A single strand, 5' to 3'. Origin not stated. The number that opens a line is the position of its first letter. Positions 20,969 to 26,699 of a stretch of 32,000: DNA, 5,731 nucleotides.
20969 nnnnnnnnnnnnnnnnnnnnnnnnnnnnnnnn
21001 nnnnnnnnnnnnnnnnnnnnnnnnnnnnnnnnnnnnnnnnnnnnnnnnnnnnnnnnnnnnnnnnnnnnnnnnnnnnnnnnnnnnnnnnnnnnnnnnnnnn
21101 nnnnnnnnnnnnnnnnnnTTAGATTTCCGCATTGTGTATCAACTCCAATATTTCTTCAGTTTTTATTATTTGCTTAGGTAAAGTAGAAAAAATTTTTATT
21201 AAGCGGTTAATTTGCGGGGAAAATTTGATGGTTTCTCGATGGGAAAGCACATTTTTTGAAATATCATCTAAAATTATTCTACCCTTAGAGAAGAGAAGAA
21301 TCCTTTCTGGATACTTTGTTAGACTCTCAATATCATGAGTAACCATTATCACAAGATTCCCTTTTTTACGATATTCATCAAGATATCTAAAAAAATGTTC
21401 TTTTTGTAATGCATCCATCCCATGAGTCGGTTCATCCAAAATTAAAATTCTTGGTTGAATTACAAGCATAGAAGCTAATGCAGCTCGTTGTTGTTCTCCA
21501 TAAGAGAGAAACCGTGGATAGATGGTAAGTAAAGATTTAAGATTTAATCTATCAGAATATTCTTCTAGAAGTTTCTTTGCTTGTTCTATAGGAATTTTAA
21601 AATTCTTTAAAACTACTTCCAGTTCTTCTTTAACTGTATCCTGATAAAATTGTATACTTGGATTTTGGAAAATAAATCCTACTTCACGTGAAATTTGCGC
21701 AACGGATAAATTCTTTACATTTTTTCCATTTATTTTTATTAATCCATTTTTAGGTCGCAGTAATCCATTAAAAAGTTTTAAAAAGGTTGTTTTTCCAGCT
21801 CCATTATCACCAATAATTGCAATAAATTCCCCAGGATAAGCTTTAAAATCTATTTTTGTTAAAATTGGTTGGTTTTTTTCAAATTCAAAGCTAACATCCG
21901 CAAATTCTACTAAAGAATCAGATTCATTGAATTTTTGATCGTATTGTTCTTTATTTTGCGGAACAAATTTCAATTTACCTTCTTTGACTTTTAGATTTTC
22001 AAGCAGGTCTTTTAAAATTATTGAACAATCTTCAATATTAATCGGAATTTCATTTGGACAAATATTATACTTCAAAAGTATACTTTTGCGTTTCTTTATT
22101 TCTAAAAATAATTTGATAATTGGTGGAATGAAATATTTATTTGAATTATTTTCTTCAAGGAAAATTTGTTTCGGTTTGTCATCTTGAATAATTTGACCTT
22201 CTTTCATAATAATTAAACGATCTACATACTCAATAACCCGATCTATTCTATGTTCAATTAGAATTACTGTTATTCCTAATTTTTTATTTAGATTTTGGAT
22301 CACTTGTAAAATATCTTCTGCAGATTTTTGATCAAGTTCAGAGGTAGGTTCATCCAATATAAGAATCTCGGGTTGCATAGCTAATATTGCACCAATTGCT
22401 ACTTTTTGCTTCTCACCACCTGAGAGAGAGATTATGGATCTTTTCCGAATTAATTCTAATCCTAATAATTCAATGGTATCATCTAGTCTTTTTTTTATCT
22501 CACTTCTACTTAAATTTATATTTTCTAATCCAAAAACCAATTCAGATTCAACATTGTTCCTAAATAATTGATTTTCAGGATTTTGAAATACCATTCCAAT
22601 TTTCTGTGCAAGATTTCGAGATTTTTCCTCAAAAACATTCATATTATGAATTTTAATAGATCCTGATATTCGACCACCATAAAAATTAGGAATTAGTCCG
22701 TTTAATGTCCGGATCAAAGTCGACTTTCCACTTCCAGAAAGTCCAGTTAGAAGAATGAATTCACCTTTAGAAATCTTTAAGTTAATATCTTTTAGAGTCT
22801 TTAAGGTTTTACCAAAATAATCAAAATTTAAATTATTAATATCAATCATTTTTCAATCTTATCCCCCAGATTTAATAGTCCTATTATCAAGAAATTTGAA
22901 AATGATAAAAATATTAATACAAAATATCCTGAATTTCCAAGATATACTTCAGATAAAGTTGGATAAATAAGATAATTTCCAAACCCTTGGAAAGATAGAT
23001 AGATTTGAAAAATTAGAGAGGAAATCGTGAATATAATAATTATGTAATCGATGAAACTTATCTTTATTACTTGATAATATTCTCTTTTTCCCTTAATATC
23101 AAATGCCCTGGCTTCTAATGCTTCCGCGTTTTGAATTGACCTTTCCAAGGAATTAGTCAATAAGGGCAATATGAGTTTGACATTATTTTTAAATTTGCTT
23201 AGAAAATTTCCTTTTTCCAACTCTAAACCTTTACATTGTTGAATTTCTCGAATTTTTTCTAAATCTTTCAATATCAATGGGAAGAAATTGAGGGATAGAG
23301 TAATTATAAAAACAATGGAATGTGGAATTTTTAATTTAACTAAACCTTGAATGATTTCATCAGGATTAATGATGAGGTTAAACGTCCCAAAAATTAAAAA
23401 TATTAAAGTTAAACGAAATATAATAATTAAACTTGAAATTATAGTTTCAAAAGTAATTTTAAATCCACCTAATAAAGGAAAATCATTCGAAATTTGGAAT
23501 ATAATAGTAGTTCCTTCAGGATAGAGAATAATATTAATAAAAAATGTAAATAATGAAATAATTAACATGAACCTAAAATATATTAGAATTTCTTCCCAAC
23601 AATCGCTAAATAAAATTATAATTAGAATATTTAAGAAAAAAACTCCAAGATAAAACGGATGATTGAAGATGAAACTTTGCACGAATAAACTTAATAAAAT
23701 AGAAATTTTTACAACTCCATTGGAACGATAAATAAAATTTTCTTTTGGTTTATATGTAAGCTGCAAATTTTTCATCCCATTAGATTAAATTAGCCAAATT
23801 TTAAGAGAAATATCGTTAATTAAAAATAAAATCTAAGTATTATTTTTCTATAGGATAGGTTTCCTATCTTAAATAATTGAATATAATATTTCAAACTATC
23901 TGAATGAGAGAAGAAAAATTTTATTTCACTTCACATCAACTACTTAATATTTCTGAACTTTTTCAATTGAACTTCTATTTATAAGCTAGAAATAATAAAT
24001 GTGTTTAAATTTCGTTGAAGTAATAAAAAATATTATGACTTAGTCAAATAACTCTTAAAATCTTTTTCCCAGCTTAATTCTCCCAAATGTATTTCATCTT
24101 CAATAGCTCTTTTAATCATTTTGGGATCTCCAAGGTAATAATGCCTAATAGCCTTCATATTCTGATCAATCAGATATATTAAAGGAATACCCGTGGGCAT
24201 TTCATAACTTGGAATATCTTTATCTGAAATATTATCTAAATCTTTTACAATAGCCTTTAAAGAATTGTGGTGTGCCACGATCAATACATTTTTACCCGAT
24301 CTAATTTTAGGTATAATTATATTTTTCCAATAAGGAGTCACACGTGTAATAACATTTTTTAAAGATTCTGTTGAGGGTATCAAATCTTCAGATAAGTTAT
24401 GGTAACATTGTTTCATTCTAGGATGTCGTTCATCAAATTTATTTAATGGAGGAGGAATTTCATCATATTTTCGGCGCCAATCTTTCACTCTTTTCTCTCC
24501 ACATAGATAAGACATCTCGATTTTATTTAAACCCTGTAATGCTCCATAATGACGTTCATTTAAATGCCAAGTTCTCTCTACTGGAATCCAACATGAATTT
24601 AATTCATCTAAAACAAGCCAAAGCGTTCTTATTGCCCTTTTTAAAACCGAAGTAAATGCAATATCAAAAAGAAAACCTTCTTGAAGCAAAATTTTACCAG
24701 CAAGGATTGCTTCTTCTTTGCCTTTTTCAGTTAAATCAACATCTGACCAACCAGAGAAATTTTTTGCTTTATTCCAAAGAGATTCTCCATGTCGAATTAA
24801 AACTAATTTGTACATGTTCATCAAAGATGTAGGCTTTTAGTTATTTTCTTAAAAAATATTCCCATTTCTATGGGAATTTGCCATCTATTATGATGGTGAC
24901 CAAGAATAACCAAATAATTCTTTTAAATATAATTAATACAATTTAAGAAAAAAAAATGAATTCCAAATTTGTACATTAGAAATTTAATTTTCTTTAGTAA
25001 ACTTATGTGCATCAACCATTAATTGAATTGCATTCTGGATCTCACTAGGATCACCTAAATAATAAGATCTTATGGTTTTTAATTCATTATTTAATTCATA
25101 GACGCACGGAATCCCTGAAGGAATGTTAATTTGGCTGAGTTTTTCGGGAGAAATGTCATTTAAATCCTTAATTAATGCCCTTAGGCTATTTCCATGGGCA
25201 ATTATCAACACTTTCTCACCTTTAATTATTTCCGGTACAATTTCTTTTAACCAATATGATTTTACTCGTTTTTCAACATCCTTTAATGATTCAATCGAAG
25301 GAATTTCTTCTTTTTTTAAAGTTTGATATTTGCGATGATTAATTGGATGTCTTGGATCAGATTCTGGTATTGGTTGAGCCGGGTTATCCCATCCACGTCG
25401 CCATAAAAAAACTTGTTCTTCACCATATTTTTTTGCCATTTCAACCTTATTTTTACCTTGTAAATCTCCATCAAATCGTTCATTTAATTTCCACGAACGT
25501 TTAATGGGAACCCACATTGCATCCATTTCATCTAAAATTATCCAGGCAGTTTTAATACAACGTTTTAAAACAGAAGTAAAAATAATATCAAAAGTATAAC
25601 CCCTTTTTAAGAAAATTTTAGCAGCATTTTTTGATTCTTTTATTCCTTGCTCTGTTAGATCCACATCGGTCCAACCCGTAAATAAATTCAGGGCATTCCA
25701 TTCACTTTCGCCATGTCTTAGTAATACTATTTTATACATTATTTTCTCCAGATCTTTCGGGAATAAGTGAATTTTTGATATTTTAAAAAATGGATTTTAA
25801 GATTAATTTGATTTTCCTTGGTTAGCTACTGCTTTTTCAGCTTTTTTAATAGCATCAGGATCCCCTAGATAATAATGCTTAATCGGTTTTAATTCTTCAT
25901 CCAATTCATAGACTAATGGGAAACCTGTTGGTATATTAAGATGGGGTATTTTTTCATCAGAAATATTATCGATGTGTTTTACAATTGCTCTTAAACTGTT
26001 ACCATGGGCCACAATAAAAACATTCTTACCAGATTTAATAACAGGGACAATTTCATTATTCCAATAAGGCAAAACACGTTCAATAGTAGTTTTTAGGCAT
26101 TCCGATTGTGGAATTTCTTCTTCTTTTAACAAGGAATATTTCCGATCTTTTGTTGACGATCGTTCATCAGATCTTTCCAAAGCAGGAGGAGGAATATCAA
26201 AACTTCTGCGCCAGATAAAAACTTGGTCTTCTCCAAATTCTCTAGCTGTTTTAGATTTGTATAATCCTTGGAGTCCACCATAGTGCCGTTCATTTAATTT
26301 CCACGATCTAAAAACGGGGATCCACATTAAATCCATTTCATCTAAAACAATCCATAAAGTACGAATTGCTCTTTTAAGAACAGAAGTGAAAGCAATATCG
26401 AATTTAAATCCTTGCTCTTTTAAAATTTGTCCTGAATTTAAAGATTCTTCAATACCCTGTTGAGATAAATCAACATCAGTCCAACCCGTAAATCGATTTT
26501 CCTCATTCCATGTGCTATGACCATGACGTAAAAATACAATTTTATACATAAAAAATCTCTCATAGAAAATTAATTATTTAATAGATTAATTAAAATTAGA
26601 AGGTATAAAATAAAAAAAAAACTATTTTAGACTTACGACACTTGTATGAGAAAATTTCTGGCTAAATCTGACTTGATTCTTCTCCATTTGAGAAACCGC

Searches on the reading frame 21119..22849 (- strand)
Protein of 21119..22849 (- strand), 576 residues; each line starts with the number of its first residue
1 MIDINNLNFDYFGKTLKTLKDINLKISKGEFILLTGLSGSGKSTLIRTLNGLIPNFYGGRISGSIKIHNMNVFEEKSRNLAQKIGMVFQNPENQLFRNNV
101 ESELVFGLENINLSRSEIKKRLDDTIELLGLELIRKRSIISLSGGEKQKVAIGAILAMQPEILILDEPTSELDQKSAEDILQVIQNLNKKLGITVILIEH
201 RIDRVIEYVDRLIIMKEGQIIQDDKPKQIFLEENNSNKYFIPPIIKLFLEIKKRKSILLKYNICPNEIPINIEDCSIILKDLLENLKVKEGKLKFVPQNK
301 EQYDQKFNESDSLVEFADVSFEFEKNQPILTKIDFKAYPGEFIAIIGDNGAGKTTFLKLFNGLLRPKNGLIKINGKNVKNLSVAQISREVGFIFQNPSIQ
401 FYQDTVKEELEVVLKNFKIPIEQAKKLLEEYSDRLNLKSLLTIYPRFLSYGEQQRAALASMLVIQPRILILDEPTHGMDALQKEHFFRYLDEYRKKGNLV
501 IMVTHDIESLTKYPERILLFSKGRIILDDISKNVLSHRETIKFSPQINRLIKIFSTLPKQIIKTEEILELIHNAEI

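Call 7: search_protein_families(library=pfam, proteins=[window:21119-22849:-], max_evalue=0.01)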
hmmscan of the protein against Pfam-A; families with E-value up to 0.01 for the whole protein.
window:21119-22849:- (576 aa): 33 families (the best 25 are shown)
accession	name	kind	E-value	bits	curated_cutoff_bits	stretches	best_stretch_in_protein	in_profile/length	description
PF00005.33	ABC_tran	-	5.8e-64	215.2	25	2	330-475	1-136/137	ABC transporter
PF13304.12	AAA_21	-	9.6e-17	62.4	27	3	441-508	231-301/304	AAA domain, putative AbiEii toxin, Type IV TA system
PF02463.25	SMC_N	-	1.8e-15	57.4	40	2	17-204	11-203/220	RecF/RecN/SMC N terminal domain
PF13401.12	AAA_22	-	2e-10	41.5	27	2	29-112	5-65/130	AAA domain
PF13555.12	AAA_29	-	2.5e-08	34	27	1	23-46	16-39/61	P-loop containing region of AAA domain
PF13191.12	AAA_16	-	3.7e-08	34.5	32.6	1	17-50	10-45/167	AAA ATPase domain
PF13481.12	AAA_25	-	2.5e-06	27.7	27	0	25-46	29-50/195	AAA domain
PF13238.12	AAA_18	-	7.1e-06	26.9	29.4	1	32-74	1-25/128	AAA domain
PF01078.27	Mg_chelatase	-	2.3e-05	24.3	20.3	0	30-80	23-73/207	Magnesium chelatase, subunit ChlI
PF03193.22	RsgA_GTPase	-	3.3e-05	24.2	30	0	16-51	94-128/174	RsgA GTPase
PF02367.23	TsaE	-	4.3e-05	23.9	26.6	0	336-360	17-41/128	Threonylcarbamoyl adenosine biosynthesis protein TsaE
PF13558.12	SbcC_Walker_B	-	4.8e-05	24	27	0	137-185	28-89/90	SbcC/RAD50-like, Walker B motif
PF20703.3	nSTAND1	-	5.4e-05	23.4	27.1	1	18-84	22-85/379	Novel STAND NTPase 1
PF25201.1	nSTAND6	-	8.7e-05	23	27.7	1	17-91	6-78/148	Novel STAND NTPase 6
PF05621.17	TniB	-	8.9e-05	22.4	22.4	0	147-198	107-160/189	Bacterial TniB protein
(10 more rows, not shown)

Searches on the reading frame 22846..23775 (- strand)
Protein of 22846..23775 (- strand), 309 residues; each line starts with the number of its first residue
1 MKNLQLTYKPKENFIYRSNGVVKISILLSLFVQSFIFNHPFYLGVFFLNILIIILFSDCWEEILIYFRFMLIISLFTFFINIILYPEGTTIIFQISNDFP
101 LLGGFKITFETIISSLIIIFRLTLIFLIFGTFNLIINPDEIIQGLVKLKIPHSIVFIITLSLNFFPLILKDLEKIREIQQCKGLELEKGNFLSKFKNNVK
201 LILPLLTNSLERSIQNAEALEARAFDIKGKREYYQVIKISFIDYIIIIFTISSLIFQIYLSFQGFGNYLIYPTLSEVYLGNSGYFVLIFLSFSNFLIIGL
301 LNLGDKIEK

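Call 8: search_protein_families(library=pfam, proteins=[window:22846-23775:-], max_evalue=0.01)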
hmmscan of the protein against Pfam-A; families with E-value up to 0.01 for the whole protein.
window:22846-23775:- (309 aa): 1 family
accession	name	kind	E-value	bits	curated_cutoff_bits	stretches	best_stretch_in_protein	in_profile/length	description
PF02361.21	CbiQ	-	7.6e-21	75.2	25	1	12-227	2-210/216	Cobalt transport protein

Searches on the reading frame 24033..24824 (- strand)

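Call 8: search_protein_families(library=pfam, proteins=[window:24033-24824:-], max_evalue=0.01)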
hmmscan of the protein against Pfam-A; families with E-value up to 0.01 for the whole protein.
window:24033-24824:- (263 aa): 1 family
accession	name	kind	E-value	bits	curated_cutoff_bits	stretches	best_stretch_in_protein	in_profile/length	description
PF00300.27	His_Phos_1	-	1e-31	110.6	21.7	2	7-145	1-134/194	Histidine phosphatase superfamily (branch 1)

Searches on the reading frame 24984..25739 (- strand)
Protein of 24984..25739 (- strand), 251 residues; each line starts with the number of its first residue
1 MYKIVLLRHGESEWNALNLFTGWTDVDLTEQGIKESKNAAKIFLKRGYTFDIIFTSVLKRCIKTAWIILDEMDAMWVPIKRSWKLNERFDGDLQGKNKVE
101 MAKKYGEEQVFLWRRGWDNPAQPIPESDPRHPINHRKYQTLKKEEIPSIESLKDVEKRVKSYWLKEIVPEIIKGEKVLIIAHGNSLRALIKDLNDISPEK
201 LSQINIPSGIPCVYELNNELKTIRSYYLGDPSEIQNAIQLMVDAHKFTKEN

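Call 8: search_protein_families(library=pfam, proteins=[window:24984-25739:-], max_evalue=0.01)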
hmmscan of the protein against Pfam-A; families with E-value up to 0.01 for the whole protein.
window:24984-25739:- (251 aa): 1 family
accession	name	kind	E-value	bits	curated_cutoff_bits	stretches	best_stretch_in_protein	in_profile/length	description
PF00300.27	His_Phos_1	-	2.1e-34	119.3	21.7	2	4-122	1-114/194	Histidine phosphatase superfamily (branch 1)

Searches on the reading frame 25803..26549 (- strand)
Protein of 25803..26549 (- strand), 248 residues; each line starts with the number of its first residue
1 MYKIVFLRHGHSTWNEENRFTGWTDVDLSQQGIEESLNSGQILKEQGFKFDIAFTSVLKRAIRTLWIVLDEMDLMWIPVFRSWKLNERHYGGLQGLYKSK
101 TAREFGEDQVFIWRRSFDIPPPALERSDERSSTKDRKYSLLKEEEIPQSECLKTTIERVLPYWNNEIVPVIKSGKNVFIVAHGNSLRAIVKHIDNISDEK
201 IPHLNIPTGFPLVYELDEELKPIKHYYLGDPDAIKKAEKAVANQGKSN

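Call 8: search_protein_families(library=pfam, proteins=[window:25803-26549:-], max_evalue=0.01)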
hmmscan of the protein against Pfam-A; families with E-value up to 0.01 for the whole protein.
window:25803-26549:- (248 aa): 1 family
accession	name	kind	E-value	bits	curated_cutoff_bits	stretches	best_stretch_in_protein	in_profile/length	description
PF00300.27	His_Phos_1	-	2.3e-29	102.9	21.7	2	4-126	1-118/194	Histidine phosphatase superfamily (branch 1)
